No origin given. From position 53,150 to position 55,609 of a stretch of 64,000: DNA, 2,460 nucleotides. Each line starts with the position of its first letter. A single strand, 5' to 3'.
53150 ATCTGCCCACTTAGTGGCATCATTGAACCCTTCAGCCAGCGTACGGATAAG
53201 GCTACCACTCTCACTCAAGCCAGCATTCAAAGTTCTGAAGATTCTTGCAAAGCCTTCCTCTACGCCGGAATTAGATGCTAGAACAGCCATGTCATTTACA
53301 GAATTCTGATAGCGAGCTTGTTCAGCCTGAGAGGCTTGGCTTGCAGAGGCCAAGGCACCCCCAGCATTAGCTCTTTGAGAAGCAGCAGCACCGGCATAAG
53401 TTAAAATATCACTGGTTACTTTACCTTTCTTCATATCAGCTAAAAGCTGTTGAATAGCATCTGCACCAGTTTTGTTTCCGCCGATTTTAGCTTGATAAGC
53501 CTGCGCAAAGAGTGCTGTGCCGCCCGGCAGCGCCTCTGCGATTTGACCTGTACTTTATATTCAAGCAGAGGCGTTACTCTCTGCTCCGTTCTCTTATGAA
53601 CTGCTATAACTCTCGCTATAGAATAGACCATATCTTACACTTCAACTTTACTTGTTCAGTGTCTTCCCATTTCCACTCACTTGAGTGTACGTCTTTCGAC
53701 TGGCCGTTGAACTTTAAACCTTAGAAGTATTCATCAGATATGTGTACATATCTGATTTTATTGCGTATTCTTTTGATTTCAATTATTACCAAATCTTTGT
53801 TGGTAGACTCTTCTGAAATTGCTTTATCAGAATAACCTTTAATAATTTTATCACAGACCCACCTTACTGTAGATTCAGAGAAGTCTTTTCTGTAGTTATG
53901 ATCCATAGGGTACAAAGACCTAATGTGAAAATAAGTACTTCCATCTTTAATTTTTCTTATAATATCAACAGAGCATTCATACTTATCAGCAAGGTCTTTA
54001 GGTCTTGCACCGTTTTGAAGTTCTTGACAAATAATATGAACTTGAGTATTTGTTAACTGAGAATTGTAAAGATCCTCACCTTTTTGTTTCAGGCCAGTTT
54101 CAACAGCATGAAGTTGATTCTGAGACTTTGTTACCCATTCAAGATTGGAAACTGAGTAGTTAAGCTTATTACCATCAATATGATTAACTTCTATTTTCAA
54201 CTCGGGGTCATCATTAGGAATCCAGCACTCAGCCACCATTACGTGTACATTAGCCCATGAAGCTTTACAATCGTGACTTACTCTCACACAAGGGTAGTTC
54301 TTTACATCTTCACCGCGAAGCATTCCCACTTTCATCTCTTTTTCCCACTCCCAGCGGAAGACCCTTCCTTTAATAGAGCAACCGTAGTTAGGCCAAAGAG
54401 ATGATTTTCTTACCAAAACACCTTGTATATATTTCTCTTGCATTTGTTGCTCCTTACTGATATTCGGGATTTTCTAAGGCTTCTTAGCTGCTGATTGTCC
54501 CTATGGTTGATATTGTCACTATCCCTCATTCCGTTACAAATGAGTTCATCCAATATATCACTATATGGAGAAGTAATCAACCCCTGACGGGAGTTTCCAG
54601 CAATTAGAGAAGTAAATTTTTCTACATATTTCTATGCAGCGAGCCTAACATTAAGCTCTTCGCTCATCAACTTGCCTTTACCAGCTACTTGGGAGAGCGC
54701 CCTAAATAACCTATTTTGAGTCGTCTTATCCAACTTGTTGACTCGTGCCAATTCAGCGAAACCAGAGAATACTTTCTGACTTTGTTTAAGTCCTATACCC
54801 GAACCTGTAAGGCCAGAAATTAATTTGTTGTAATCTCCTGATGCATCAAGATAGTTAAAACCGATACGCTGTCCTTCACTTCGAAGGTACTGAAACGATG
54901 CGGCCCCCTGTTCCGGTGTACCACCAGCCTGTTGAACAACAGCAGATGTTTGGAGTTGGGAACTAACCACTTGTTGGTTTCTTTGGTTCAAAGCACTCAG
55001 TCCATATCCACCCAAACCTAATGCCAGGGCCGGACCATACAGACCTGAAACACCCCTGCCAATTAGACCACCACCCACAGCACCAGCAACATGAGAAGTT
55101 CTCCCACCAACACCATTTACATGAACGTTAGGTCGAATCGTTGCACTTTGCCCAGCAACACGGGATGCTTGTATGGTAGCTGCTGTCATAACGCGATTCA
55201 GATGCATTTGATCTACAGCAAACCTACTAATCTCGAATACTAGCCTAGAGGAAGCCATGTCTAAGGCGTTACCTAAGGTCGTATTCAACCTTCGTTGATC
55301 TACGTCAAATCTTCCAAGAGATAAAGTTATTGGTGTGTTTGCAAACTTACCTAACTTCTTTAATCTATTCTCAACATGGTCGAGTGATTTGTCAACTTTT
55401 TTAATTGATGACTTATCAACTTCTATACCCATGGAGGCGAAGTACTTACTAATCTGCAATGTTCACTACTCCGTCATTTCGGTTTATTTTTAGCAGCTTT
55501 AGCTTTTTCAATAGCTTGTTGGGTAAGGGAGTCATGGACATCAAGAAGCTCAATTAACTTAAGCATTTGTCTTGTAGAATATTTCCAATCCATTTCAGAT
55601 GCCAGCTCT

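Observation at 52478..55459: Tape measure gene split by a 1.1 kb insertion carrying an HNH homing endonuclease (candidate group I intron)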

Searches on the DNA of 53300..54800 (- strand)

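Call 3: search_rna_families(source=window, start=53300, end=54800, threshold=evalue, max_evalue=10, show_alignments=3)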
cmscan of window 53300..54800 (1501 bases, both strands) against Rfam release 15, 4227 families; matches with E-value up to 10: 4.
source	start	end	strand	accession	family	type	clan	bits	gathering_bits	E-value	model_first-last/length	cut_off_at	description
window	53900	53972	-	RF01181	snR77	Gene; snRNA; snoRNA; CD-box;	CL00057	20.7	50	3.9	1-83/83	no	Small nucleolar RNA snR77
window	53604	53810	-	RF00028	Intron_gpI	Intron;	-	17.9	50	0.1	1-253/253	no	Group I catalytic intron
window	54440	54602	-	RF00028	Intron_gpI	Intron;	-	13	50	2.9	60-138/253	no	Group I catalytic intron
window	54691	54718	+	RF02126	GHRLOS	Gene; lncRNA;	-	11.9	48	6.5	1-70/70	no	Ghrelin opposite strand RNA conserved region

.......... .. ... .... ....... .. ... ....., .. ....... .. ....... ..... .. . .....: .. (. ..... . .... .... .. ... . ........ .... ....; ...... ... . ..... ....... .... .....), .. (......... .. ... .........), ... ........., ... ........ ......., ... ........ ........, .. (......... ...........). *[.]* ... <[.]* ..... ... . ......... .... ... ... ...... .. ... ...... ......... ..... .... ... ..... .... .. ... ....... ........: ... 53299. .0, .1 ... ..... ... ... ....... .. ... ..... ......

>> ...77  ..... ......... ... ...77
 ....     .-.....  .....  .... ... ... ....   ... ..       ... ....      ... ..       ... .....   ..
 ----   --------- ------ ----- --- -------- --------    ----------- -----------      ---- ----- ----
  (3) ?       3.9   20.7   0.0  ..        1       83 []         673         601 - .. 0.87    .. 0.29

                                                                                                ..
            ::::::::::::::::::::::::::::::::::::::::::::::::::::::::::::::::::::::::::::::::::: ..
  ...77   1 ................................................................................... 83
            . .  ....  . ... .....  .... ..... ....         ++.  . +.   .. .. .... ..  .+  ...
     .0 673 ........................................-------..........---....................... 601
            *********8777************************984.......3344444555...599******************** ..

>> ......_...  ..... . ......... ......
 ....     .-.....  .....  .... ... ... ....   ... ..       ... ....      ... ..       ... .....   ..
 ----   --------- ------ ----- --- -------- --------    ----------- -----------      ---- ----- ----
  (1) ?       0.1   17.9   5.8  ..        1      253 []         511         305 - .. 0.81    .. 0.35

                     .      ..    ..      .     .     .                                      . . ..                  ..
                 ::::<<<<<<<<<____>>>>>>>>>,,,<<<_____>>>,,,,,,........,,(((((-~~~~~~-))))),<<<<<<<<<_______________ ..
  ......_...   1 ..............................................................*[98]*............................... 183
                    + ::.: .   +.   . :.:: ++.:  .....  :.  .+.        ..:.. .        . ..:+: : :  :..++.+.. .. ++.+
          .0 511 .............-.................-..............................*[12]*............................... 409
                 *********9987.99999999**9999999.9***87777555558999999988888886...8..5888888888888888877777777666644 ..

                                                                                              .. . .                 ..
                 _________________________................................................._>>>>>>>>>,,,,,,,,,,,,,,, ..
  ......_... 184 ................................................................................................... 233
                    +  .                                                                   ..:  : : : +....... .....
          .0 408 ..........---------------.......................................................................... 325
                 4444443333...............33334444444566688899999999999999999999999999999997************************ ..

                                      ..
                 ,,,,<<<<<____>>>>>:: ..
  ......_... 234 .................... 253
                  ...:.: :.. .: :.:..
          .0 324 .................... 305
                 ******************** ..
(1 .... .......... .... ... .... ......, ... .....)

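Call 59: search_rna_families(sources=[L027, L029, L030, L032, L034, L035, L037, L019, L031], threshold=gathering)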
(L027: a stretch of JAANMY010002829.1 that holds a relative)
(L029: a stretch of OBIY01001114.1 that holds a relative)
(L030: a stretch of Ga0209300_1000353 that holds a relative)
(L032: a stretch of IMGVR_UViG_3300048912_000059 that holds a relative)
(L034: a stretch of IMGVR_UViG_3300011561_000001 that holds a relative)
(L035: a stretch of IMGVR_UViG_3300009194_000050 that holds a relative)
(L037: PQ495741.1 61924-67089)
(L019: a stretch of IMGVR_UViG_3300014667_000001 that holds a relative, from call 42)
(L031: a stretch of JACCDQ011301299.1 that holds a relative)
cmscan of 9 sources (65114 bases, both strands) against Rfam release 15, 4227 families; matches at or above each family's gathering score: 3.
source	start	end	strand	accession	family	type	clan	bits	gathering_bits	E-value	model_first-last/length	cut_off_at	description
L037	3587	3866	+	RF00028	Intron_gpI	Intron;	-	90.5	50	7.3e-22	1-253/253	no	Group I catalytic intron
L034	2869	3189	-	RF00028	Intron_gpI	Intron;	-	85.3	50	2.7e-20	1-253/253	no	Group I catalytic intron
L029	2686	3009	-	RF00028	Intron_gpI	Intron;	-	68.4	50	3.3e-15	1-253/253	no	Group I catalytic intron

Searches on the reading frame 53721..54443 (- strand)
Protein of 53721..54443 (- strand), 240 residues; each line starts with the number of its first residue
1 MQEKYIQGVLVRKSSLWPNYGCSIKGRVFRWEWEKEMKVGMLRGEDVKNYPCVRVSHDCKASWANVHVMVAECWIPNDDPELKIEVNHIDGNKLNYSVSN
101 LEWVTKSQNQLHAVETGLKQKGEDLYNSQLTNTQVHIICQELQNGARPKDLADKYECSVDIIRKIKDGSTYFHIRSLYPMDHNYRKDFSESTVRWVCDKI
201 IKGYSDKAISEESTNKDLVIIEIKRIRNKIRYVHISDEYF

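Call 6: search_protein_families(library=pfam, proteins=[window:53721-54443:-], max_evalue=0.1)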
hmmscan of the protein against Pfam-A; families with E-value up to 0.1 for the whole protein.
window:53721-54443:- (240 aa): 3 families
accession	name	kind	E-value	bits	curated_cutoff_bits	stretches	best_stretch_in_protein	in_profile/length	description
PF13392.12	HNH_3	-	7.6e-09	35.5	24.8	1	84-110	19-45/46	HNH endonuclease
PF11901.14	DM9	-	0.0028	18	26.2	1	54-138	11-94/115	DM9 repeat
PF24162.1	RUS6_N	-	0.0089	16.5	29.9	0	123-154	34-65/85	Protein root UVB sensitive 6, N-terminal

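Call 15: find_encoding_contigs(protein=window:53721-54443:-, flank=3000, max_places=6)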
Protein window:53721-54443:- (240 aa): 2 contigs read that carry it; 2 places shown.
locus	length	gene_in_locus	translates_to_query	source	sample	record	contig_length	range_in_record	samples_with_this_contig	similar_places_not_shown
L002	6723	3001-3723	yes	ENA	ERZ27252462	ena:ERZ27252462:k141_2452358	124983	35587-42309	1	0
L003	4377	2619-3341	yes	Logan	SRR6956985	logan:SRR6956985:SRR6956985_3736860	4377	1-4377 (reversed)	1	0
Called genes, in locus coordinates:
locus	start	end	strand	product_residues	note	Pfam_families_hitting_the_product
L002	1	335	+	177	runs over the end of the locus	-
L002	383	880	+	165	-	-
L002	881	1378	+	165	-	-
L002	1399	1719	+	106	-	-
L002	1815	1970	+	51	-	-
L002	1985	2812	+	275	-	PF20155:TMP_3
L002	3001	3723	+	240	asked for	PF13392:HNH_3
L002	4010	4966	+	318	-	-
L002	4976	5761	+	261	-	PF21821:Dit_like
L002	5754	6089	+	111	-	PF22479:Pam3_gp18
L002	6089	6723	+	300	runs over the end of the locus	-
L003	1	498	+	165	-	?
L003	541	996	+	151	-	-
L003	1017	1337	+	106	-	-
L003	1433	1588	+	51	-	-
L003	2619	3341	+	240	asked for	PF13392:HNH_3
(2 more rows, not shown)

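Call 40: search_solved_structures(query=window:53721-54443:-, max_evalue=1, show_alignments=1)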
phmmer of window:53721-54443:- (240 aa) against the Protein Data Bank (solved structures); distinct sequences matched with E-value up to 1: 2.
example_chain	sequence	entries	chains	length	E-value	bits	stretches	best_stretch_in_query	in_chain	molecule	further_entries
1u3e_M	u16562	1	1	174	0.24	14.3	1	64-118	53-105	HNH homing endonuclease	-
7mq8_LO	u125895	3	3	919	0.86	12.5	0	4-40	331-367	Periodic tryptophan protein 2 homolog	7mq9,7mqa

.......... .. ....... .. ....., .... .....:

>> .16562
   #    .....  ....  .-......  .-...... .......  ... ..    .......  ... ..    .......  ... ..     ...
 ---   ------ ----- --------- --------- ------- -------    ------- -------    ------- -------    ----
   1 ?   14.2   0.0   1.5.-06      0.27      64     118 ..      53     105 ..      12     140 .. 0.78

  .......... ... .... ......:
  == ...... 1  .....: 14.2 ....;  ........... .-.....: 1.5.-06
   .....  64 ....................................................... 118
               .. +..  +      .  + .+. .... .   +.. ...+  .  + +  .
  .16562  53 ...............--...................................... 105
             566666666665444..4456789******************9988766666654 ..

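Call 42: find_related_loci(query=window:53721-54443:-, collection=viral_contigs, flank=2500)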
Query window:53721-54443:- (240 aa) in viral_contigs; peptide patterns used: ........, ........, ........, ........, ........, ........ (x = any residue, [..] = any of these).
8 stretches matched a pattern; 7 encode a relative of the query (tblastn E <= 1e-3); 7 distinct loci.
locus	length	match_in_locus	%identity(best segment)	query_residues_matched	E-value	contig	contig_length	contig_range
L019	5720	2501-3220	84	1-240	7e-142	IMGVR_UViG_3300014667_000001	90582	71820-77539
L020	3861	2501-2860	39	58-175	2e-18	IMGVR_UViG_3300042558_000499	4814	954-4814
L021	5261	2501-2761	42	17-117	6e-16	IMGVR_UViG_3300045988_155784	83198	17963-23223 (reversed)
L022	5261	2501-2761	42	17-117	1e-15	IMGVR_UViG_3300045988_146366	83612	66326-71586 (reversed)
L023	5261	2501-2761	42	17-117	1e-15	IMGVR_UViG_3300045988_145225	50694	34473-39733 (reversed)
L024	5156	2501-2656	58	66-118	6e-13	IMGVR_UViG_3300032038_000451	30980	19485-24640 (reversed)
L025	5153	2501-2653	57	66-118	9e-12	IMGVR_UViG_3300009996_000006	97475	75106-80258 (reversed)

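Call 43: search_protein_families(library=phrogs, proteins=[window:53721-54443:-], max_evalue=0.001)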
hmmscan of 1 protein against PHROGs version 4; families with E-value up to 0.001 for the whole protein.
window:53721-54443:- (240 aa): 10 families
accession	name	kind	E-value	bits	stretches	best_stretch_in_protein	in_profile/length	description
phrog_59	-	DNA, RNA and nucleotide metabolism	1e-38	134.8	1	19-239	149-326/423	HNH endonuclease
phrog_959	-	DNA, RNA and nucleotide metabolism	3.8e-19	69.8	1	17-141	15-134/138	HNH endonuclease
phrog_1492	-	DNA, RNA and nucleotide metabolism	1.7e-11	44.9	1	23-121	60-167/414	HNH endonuclease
phrog_37683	-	unknown function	5.4e-11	43.1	1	54-152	151-248/279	-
phrog_99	-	DNA, RNA and nucleotide metabolism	4.7e-07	30.8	1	63-113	157-205/383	HNH endonuclease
phrog_15471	-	DNA, RNA and nucleotide metabolism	3.5e-05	24.7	1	59-143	27-109/183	HNH endonuclease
phrog_4578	-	DNA, RNA and nucleotide metabolism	3.9e-05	24.6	1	84-110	30-56/130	HNH endonuclease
phrog_5735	-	unknown function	9.3e-05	23.5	1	90-167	17-85/88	-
phrog_17657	-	DNA, RNA and nucleotide metabolism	0.00049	20.9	1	23-106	82-167/168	HNH endonuclease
phrog_14913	-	DNA, RNA and nucleotide metabolism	0.00094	20.2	0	84-112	59-87/149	HNH endonuclease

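Call 72: search_solved_structures(query=A6, max_evalue=1, show_alignments=1)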
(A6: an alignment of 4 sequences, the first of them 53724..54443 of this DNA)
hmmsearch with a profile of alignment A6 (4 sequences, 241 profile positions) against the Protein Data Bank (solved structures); distinct sequences matched with E-value up to 1: 4.
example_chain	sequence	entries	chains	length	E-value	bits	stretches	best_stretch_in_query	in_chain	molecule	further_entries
1u3e_M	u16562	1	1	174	2.7e-05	27.2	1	20-118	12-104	HNH homing endonuclease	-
1h97_A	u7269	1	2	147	0.095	15.6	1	111-166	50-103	Globin-3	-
1kfr_A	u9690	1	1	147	0.14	15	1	111-166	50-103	Hemoglobin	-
3uls_H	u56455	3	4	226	0.92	12.3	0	9-57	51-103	Fab12 heavy chain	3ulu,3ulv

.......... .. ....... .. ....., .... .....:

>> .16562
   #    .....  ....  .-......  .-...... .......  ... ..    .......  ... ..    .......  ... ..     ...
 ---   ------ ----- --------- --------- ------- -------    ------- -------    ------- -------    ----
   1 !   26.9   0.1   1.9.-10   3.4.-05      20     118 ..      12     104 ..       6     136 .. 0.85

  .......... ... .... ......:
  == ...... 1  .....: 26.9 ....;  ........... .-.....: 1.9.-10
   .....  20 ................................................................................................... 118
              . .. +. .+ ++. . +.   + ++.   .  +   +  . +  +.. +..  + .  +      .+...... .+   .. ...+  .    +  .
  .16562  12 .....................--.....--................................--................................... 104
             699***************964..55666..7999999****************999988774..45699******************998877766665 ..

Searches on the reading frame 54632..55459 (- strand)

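Call 6: search_protein_families(library=pfam, proteins=[window:54632-55459:-], max_evalue=0.1)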
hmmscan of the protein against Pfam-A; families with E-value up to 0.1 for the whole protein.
window:54632-55459:- (275 aa): 2 families
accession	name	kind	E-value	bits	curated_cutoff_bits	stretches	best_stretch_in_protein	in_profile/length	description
PF20155.4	TMP_3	-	1.3e-09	38.5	41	1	171-273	13-115/192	Tape measure protein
PF24615.2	Spectrin_Anc-1_2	-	0.06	14.1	28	0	14-73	31-90/105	Nuclear anchorage protein 1, spectrin repeat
